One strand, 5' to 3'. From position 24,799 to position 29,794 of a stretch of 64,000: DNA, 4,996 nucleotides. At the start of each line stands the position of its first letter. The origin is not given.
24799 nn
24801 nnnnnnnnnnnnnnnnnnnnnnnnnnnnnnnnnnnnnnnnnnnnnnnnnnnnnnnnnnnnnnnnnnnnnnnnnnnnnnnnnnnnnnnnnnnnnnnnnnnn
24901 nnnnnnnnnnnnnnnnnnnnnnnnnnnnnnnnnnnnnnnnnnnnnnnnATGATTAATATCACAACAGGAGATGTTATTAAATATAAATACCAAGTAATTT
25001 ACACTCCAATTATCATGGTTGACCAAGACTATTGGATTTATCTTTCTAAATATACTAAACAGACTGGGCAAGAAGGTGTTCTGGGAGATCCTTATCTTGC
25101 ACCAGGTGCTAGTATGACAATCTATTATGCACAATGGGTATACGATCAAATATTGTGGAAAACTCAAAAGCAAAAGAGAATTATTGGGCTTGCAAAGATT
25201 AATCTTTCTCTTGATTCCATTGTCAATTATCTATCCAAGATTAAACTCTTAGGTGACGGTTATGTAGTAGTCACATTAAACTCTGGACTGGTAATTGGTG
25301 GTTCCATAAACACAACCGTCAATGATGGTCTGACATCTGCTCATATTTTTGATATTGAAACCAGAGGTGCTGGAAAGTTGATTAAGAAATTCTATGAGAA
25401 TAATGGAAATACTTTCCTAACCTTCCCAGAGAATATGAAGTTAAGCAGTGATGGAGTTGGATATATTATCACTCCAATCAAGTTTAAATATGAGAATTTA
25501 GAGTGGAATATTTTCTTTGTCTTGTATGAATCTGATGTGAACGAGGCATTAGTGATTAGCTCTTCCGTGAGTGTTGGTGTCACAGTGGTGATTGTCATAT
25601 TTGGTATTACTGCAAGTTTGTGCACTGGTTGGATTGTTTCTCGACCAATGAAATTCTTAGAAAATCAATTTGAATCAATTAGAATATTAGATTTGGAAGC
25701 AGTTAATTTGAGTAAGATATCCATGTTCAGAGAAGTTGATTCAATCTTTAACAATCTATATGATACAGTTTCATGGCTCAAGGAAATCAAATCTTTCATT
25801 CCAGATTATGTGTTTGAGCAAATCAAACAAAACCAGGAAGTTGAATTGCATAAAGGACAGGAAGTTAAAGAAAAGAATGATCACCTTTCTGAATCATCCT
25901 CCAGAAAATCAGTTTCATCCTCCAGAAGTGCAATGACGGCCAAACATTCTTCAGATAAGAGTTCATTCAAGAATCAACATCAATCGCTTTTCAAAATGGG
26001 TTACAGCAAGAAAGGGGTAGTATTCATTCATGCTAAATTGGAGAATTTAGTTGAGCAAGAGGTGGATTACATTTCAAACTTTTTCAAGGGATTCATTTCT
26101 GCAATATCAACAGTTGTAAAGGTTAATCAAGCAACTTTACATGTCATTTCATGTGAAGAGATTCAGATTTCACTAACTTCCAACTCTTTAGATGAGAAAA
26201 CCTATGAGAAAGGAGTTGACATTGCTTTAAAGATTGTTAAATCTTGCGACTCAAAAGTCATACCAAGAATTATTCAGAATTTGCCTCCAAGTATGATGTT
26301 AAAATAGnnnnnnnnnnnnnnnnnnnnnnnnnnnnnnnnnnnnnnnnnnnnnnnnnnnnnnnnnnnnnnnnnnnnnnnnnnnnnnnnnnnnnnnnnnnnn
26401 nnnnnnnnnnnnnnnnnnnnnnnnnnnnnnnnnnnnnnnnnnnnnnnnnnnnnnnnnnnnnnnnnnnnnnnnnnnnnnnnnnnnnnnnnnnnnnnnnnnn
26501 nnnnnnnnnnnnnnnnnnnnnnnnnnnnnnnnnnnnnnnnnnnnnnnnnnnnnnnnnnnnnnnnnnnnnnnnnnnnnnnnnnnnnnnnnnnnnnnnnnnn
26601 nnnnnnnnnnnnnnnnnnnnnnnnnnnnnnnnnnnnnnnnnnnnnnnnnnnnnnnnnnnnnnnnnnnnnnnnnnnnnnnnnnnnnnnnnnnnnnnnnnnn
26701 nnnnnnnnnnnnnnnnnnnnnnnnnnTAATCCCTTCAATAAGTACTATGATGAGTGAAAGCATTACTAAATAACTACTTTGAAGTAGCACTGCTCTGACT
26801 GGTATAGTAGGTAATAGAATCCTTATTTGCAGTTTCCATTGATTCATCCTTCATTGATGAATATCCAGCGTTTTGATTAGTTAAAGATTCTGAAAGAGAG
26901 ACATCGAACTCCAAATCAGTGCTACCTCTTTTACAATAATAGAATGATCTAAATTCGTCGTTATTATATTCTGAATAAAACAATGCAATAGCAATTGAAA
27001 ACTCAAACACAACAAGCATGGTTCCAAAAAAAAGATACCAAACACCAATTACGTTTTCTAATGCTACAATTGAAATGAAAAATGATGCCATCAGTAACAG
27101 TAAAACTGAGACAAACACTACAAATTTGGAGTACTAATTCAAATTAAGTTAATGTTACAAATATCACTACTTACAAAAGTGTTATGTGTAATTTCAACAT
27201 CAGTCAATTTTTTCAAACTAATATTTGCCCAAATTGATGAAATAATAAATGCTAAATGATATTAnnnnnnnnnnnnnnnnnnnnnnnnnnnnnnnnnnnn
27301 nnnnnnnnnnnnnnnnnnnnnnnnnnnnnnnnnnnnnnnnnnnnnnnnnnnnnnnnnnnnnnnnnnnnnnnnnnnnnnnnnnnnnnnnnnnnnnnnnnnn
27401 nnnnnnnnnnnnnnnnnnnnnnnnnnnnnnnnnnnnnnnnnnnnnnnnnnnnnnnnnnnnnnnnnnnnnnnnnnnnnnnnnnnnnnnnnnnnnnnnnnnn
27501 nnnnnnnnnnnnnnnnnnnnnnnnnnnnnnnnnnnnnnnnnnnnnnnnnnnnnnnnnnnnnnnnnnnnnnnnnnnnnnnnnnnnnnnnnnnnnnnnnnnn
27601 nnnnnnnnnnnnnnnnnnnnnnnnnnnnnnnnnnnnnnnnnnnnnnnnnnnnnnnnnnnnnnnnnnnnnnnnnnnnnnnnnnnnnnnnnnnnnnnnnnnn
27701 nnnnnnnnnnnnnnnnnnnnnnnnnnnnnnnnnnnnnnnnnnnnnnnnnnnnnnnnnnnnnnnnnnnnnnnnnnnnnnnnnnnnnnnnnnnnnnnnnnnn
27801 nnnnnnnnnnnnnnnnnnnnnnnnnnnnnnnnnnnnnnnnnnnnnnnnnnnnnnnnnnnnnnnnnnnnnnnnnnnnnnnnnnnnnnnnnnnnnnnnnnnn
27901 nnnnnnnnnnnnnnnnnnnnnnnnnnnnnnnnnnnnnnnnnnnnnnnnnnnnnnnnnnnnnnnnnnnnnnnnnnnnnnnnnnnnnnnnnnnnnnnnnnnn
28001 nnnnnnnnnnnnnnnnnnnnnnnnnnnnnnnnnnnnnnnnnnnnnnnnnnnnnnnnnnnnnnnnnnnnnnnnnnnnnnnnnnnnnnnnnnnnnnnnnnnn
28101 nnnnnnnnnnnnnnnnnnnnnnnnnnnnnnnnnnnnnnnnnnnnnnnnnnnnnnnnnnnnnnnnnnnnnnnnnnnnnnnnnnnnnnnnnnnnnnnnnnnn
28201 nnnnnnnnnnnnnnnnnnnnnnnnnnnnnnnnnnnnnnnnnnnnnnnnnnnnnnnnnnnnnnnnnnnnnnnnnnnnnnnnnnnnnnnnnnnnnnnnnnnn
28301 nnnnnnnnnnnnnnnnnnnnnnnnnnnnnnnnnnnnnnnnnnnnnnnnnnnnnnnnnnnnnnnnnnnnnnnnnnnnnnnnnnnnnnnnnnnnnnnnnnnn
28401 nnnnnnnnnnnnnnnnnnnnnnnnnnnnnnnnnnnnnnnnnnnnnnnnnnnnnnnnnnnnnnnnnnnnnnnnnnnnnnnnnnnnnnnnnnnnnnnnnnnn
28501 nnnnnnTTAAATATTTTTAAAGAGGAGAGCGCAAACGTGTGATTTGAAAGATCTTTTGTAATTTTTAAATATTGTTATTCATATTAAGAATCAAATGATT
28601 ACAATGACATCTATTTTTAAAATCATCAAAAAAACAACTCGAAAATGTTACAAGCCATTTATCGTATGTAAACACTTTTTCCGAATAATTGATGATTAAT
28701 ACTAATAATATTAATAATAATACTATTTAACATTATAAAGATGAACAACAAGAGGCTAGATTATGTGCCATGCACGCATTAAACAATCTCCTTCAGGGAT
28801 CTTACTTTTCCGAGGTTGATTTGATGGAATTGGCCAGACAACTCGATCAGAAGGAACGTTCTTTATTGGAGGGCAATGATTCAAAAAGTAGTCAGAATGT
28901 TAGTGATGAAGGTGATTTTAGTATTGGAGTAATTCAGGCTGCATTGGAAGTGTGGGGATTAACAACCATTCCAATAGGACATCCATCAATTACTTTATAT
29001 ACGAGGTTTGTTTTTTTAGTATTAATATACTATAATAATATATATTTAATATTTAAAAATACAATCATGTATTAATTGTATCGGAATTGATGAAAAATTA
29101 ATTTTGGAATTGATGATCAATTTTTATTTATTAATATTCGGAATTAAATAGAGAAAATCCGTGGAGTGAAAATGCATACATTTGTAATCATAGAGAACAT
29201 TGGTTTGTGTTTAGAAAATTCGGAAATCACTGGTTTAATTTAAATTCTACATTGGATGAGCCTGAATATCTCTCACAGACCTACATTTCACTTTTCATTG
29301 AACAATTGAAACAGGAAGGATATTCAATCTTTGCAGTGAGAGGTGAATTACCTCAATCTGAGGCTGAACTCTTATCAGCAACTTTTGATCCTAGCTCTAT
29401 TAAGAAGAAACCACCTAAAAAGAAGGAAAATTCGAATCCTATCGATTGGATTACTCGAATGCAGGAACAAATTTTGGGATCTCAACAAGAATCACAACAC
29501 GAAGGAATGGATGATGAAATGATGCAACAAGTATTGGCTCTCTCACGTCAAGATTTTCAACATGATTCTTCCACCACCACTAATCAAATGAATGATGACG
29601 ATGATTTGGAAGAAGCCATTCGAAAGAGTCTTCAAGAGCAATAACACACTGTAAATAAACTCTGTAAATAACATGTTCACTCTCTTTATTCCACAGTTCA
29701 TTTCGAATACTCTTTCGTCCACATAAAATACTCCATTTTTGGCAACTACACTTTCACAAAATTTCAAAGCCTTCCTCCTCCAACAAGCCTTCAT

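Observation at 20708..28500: Tandem cluster of three paralogous Cys-rich-ectodomain 7TM-like receptor genes with an interleaved Cache/CHASE-like sensor on the opposite strand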

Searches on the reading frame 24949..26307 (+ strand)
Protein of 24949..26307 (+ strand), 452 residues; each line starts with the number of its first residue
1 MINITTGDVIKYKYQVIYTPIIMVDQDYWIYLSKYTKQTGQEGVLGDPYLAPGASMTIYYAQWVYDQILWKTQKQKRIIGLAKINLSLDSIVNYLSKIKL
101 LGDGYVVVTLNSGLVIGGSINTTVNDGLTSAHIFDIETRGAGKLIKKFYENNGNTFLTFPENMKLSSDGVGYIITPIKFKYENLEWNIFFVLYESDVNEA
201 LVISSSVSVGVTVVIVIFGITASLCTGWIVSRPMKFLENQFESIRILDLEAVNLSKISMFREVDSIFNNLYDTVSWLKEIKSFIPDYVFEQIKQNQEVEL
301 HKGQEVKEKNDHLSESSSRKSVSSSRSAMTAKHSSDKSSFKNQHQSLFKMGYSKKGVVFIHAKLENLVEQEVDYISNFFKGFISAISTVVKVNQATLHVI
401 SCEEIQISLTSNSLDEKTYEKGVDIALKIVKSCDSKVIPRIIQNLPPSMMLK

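Call 6: search_protein_families(library=pfam, proteins=[window:24949-26307:+], max_evalue=1)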
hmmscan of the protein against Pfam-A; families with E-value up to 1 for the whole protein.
window:24949-26307:+ (452 aa): 1 family
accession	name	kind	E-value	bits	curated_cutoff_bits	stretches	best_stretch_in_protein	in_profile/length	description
PF02743.24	dCache_1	-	0.025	14.5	45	1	76-157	140-224/240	Cache domain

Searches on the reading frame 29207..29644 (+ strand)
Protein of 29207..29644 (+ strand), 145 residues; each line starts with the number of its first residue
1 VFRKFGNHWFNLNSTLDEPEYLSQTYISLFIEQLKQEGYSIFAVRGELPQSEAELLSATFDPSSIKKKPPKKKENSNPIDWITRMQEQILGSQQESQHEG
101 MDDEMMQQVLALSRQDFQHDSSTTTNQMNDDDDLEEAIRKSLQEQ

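Call 82: search_protein_families(library=pfam, proteins=[window:29207-29644:+], max_evalue=0.0001)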
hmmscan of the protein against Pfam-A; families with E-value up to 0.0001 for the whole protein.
window:29207-29644:+ (145 aa): 1 family
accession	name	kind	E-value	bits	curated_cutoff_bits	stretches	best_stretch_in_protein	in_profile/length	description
PF02099.23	Josephin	-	2.7e-13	50.5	26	1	2-45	114-157/157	Josephin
